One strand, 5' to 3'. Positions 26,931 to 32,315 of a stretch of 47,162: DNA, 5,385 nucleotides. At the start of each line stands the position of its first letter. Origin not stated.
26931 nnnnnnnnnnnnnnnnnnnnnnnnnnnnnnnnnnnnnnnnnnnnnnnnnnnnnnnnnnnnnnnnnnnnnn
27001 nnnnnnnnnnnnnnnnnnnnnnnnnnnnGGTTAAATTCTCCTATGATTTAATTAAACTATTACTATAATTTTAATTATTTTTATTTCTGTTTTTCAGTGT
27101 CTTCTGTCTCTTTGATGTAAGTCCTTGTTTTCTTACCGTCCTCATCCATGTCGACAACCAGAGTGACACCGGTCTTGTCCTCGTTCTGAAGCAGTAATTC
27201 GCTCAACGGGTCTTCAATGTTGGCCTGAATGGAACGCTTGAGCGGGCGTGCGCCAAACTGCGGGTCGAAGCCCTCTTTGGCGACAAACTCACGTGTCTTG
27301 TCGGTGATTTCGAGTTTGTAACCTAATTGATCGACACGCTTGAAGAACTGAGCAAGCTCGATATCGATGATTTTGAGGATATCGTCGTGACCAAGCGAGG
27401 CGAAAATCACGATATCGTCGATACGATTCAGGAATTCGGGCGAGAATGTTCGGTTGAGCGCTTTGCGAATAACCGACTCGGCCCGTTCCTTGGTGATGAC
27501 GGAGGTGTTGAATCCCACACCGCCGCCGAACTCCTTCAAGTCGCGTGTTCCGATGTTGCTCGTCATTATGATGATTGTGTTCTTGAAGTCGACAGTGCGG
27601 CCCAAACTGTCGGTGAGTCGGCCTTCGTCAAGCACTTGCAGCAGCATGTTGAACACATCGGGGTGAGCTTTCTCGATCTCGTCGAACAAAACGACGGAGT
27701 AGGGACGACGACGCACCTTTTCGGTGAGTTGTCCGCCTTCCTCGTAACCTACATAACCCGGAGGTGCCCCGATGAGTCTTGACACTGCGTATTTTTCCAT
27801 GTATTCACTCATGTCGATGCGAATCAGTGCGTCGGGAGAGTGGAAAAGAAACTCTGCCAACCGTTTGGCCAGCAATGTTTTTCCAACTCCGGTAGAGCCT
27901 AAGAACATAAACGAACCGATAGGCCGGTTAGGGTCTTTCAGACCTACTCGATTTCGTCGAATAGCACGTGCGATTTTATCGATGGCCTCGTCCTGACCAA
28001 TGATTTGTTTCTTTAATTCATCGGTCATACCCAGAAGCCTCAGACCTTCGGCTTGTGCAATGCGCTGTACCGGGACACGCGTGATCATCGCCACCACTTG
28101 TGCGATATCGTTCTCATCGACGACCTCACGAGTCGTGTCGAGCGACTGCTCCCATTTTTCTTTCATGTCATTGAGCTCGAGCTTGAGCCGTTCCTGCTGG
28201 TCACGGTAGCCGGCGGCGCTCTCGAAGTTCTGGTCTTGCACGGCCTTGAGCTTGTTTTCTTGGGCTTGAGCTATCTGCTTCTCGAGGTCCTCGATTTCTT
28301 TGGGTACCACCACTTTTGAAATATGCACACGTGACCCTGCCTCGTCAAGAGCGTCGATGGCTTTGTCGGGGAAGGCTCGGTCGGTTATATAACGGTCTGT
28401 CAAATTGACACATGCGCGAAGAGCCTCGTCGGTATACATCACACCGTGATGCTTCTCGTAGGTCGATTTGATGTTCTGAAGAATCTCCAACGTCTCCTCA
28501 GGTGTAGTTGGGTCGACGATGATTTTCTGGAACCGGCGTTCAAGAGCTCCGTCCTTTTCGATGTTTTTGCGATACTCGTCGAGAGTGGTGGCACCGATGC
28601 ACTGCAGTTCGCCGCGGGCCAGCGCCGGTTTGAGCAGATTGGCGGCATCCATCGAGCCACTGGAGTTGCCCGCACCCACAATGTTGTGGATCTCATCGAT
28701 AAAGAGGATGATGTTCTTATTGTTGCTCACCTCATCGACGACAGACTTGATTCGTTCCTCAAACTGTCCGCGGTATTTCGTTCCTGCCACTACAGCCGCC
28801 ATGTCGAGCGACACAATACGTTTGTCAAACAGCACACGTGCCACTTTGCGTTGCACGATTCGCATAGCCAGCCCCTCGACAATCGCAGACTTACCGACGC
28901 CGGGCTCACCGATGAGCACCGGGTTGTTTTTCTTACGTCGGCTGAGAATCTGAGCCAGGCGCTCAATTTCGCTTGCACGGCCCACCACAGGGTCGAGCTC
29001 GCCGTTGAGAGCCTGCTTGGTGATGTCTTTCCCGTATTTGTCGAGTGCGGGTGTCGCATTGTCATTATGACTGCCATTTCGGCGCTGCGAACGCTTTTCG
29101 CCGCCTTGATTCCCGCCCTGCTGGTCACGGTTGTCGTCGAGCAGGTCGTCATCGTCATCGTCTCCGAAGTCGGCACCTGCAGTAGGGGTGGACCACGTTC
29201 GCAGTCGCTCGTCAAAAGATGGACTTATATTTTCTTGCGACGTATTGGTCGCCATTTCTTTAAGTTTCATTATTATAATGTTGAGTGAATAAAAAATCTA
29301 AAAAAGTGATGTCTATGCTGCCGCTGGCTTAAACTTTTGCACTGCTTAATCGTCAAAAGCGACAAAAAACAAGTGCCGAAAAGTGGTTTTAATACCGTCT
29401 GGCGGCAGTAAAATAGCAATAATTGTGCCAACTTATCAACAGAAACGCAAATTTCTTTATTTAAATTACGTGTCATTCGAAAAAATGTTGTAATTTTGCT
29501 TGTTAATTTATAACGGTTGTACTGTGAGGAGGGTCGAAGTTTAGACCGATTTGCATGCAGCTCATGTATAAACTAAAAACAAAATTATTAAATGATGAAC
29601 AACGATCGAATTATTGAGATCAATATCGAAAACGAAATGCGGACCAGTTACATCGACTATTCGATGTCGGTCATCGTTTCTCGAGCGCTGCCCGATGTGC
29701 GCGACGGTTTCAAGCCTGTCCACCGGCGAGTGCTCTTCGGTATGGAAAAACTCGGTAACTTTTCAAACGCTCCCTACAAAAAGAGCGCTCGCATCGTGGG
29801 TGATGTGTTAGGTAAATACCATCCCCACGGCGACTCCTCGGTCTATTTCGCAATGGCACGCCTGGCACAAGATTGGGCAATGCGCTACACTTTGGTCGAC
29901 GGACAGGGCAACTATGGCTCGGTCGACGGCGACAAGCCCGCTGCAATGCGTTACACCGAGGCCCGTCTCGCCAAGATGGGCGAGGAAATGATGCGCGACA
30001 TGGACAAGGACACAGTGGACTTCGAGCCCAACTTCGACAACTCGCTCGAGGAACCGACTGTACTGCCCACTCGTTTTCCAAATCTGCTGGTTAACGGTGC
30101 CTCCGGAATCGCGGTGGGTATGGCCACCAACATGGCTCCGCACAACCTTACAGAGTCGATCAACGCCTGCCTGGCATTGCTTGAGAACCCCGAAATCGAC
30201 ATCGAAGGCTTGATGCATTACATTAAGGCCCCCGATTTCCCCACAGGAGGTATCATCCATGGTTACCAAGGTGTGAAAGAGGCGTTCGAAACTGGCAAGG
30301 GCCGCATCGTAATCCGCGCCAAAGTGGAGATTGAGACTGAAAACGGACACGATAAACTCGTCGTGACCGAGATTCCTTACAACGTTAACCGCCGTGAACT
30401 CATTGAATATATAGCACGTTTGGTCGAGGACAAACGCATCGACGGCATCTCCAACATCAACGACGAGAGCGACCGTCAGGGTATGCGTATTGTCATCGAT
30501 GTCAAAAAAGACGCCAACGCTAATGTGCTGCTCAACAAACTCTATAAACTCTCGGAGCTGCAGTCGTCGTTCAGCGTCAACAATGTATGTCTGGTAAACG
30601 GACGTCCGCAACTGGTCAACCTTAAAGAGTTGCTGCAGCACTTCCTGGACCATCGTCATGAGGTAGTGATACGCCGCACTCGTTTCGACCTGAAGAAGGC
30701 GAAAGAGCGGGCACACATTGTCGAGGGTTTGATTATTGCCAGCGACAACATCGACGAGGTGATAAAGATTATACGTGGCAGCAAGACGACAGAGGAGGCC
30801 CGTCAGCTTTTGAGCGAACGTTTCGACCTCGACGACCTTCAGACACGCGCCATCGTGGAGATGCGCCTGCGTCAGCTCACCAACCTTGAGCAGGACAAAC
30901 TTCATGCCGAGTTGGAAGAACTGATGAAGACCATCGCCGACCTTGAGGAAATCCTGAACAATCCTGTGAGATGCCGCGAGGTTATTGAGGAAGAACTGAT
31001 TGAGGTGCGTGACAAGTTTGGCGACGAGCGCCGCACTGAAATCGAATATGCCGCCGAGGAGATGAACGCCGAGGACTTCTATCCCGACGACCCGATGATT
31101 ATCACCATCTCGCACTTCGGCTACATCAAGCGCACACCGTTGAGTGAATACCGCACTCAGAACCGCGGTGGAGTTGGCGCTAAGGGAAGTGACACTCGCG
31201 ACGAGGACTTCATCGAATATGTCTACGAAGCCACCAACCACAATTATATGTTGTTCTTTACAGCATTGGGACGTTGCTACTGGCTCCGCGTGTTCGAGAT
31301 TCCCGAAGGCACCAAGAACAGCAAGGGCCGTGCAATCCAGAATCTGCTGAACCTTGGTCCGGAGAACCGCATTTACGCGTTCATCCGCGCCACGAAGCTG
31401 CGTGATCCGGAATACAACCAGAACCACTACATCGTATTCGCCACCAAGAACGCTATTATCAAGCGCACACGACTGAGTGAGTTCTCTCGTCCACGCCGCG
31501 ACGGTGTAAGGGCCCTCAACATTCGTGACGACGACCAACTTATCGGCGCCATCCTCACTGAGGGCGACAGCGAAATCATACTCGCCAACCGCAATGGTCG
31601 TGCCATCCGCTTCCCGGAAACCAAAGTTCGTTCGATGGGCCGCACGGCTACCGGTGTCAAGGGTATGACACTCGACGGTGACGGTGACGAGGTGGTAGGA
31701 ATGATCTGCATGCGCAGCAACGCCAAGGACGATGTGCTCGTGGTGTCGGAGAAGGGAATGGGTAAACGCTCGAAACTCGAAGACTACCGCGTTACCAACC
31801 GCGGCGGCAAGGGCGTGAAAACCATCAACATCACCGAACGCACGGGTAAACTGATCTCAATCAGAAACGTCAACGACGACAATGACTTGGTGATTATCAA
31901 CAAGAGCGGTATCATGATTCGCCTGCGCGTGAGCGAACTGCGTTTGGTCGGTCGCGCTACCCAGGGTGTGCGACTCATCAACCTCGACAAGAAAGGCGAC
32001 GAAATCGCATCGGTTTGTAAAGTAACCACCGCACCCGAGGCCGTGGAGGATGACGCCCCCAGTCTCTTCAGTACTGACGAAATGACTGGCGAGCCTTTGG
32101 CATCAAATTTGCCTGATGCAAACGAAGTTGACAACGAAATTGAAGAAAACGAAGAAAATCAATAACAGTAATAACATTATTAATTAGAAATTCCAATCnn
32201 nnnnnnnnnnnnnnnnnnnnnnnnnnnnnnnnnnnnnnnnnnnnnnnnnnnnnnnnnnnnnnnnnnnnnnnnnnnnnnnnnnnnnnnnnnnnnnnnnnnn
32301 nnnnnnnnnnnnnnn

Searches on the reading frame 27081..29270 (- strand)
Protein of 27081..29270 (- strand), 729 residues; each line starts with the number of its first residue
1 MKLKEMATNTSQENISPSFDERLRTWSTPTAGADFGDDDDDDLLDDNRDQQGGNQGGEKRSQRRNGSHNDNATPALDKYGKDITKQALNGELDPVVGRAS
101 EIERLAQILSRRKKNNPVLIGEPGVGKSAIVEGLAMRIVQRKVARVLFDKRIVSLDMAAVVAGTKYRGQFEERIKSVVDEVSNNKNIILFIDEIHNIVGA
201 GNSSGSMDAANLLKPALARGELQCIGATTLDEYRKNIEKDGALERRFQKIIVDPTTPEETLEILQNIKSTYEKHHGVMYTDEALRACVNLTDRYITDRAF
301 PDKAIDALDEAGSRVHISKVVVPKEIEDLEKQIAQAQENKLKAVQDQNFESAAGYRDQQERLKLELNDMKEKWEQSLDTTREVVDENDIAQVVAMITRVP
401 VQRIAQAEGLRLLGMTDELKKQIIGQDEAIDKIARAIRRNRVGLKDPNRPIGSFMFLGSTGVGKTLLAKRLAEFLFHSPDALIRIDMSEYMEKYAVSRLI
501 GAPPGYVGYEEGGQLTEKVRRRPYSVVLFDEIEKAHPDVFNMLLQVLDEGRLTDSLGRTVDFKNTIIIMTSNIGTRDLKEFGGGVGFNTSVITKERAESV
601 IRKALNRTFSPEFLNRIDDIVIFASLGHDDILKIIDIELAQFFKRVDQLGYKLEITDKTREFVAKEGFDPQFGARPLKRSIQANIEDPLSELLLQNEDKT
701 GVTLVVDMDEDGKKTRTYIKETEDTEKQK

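Call 73: search_protein_families(library=pfam, proteins=[window:27081-29270:-], max_evalue=0.0001)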
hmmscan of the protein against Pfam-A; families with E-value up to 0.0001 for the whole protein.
window:27081-29270:- (729 aa): 19 families
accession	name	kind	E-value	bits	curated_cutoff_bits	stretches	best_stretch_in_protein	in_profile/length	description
PF07724.20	AAA_2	-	1.4e-71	240.3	27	1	449-620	1-166/166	AAA domain (Cdc48 subfamily)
PF17871.7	AAA_lid_9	-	1e-32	112.6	22.8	1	257-357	2-102/104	AAA lid domain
PF00004.35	AAA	-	1.2e-23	84.4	21.2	2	118-249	2-125/131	ATPase family associated with various cellular activities (AAA)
PF10431.15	ClpB_D2-small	-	1.8e-22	79.6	21.9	1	626-703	1-78/81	C-terminal, D2-small domain, of ClpB protein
PF07728.20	AAA_5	-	1.4e-20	74.1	22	2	454-580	2-130/139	AAA domain (dynein-related subfamily)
PF13191.12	AAA_16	-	2.3e-12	48.2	32.6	1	95-150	2-59/167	AAA ATPase domain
PF13401.12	AAA_22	-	2e-11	44.8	27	0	454-548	8-109/130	AAA domain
PF00158.32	Sigma54_activat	-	3.9e-11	43.4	20.2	1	453-569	24-138/168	Sigma-54 interaction domain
PF20720.3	nSTAND3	-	1.1e-06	28.8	27.2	0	112-143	15-46/155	Novel STAND NTPase 3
PF12775.13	AAA_7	-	1.4e-06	28.4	25.8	0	113-196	32-111/181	P-loop containing dynein motor region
PF05621.17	TniB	-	2.4e-06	27.6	22.4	0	102-252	23-184/189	Bacterial TniB protein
PF13173.12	AAA_14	-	2.7e-06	27.8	27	0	118-200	6-77/129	AAA domain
PF02151.25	UVR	-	4.2e-06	26.8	21.5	1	330-363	1-34/36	UvrB/uvrC motif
PF07726.17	AAA_3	-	6.5e-06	26.5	27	0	460-570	8-108/131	ATPase family associated with various cellular activities (AAA)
PF13479.12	AAA_24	-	2.9e-05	24.4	27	0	455-545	6-86/195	AAA domain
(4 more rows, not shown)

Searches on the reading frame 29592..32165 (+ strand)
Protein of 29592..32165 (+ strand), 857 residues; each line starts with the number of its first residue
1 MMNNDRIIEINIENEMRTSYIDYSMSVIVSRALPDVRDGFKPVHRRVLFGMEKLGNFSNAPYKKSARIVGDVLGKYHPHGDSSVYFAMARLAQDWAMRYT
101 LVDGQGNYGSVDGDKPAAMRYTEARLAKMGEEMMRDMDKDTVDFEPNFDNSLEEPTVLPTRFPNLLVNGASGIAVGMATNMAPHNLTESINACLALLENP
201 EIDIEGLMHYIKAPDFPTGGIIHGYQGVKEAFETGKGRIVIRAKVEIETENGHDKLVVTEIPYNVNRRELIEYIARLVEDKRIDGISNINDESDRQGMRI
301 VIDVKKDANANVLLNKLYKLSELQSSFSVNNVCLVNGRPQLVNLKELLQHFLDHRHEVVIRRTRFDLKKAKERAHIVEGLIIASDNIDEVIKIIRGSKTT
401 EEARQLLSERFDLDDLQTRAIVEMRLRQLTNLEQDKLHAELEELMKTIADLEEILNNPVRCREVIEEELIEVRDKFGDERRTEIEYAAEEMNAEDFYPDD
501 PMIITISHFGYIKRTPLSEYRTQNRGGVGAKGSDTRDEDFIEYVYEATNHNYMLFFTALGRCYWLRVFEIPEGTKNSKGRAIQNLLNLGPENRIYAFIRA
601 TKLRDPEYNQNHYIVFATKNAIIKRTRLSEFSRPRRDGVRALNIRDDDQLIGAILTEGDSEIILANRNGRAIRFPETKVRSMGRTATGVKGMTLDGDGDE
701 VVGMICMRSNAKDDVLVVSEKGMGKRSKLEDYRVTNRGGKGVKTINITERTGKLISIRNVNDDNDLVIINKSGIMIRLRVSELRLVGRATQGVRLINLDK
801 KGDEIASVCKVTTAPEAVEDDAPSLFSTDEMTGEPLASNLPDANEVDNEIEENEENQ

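Call 73: search_protein_families(library=pfam, proteins=[window:29592-32165:+], max_evalue=0.0001)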
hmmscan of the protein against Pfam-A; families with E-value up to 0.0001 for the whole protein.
window:29592-32165:+ (857 aa): 2 families
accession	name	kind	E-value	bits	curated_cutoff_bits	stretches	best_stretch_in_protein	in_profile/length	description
PF00521.26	DNA_topoisoIV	-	9.6e-166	552.4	31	1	31-469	1-431/432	DNA gyrase/topoisomerase IV, subunit A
PF03989.18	DNA_gyraseA_C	-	3.7e-70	231.6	27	5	713-761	1-48/48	DNA gyrase C-terminal domain, beta-propeller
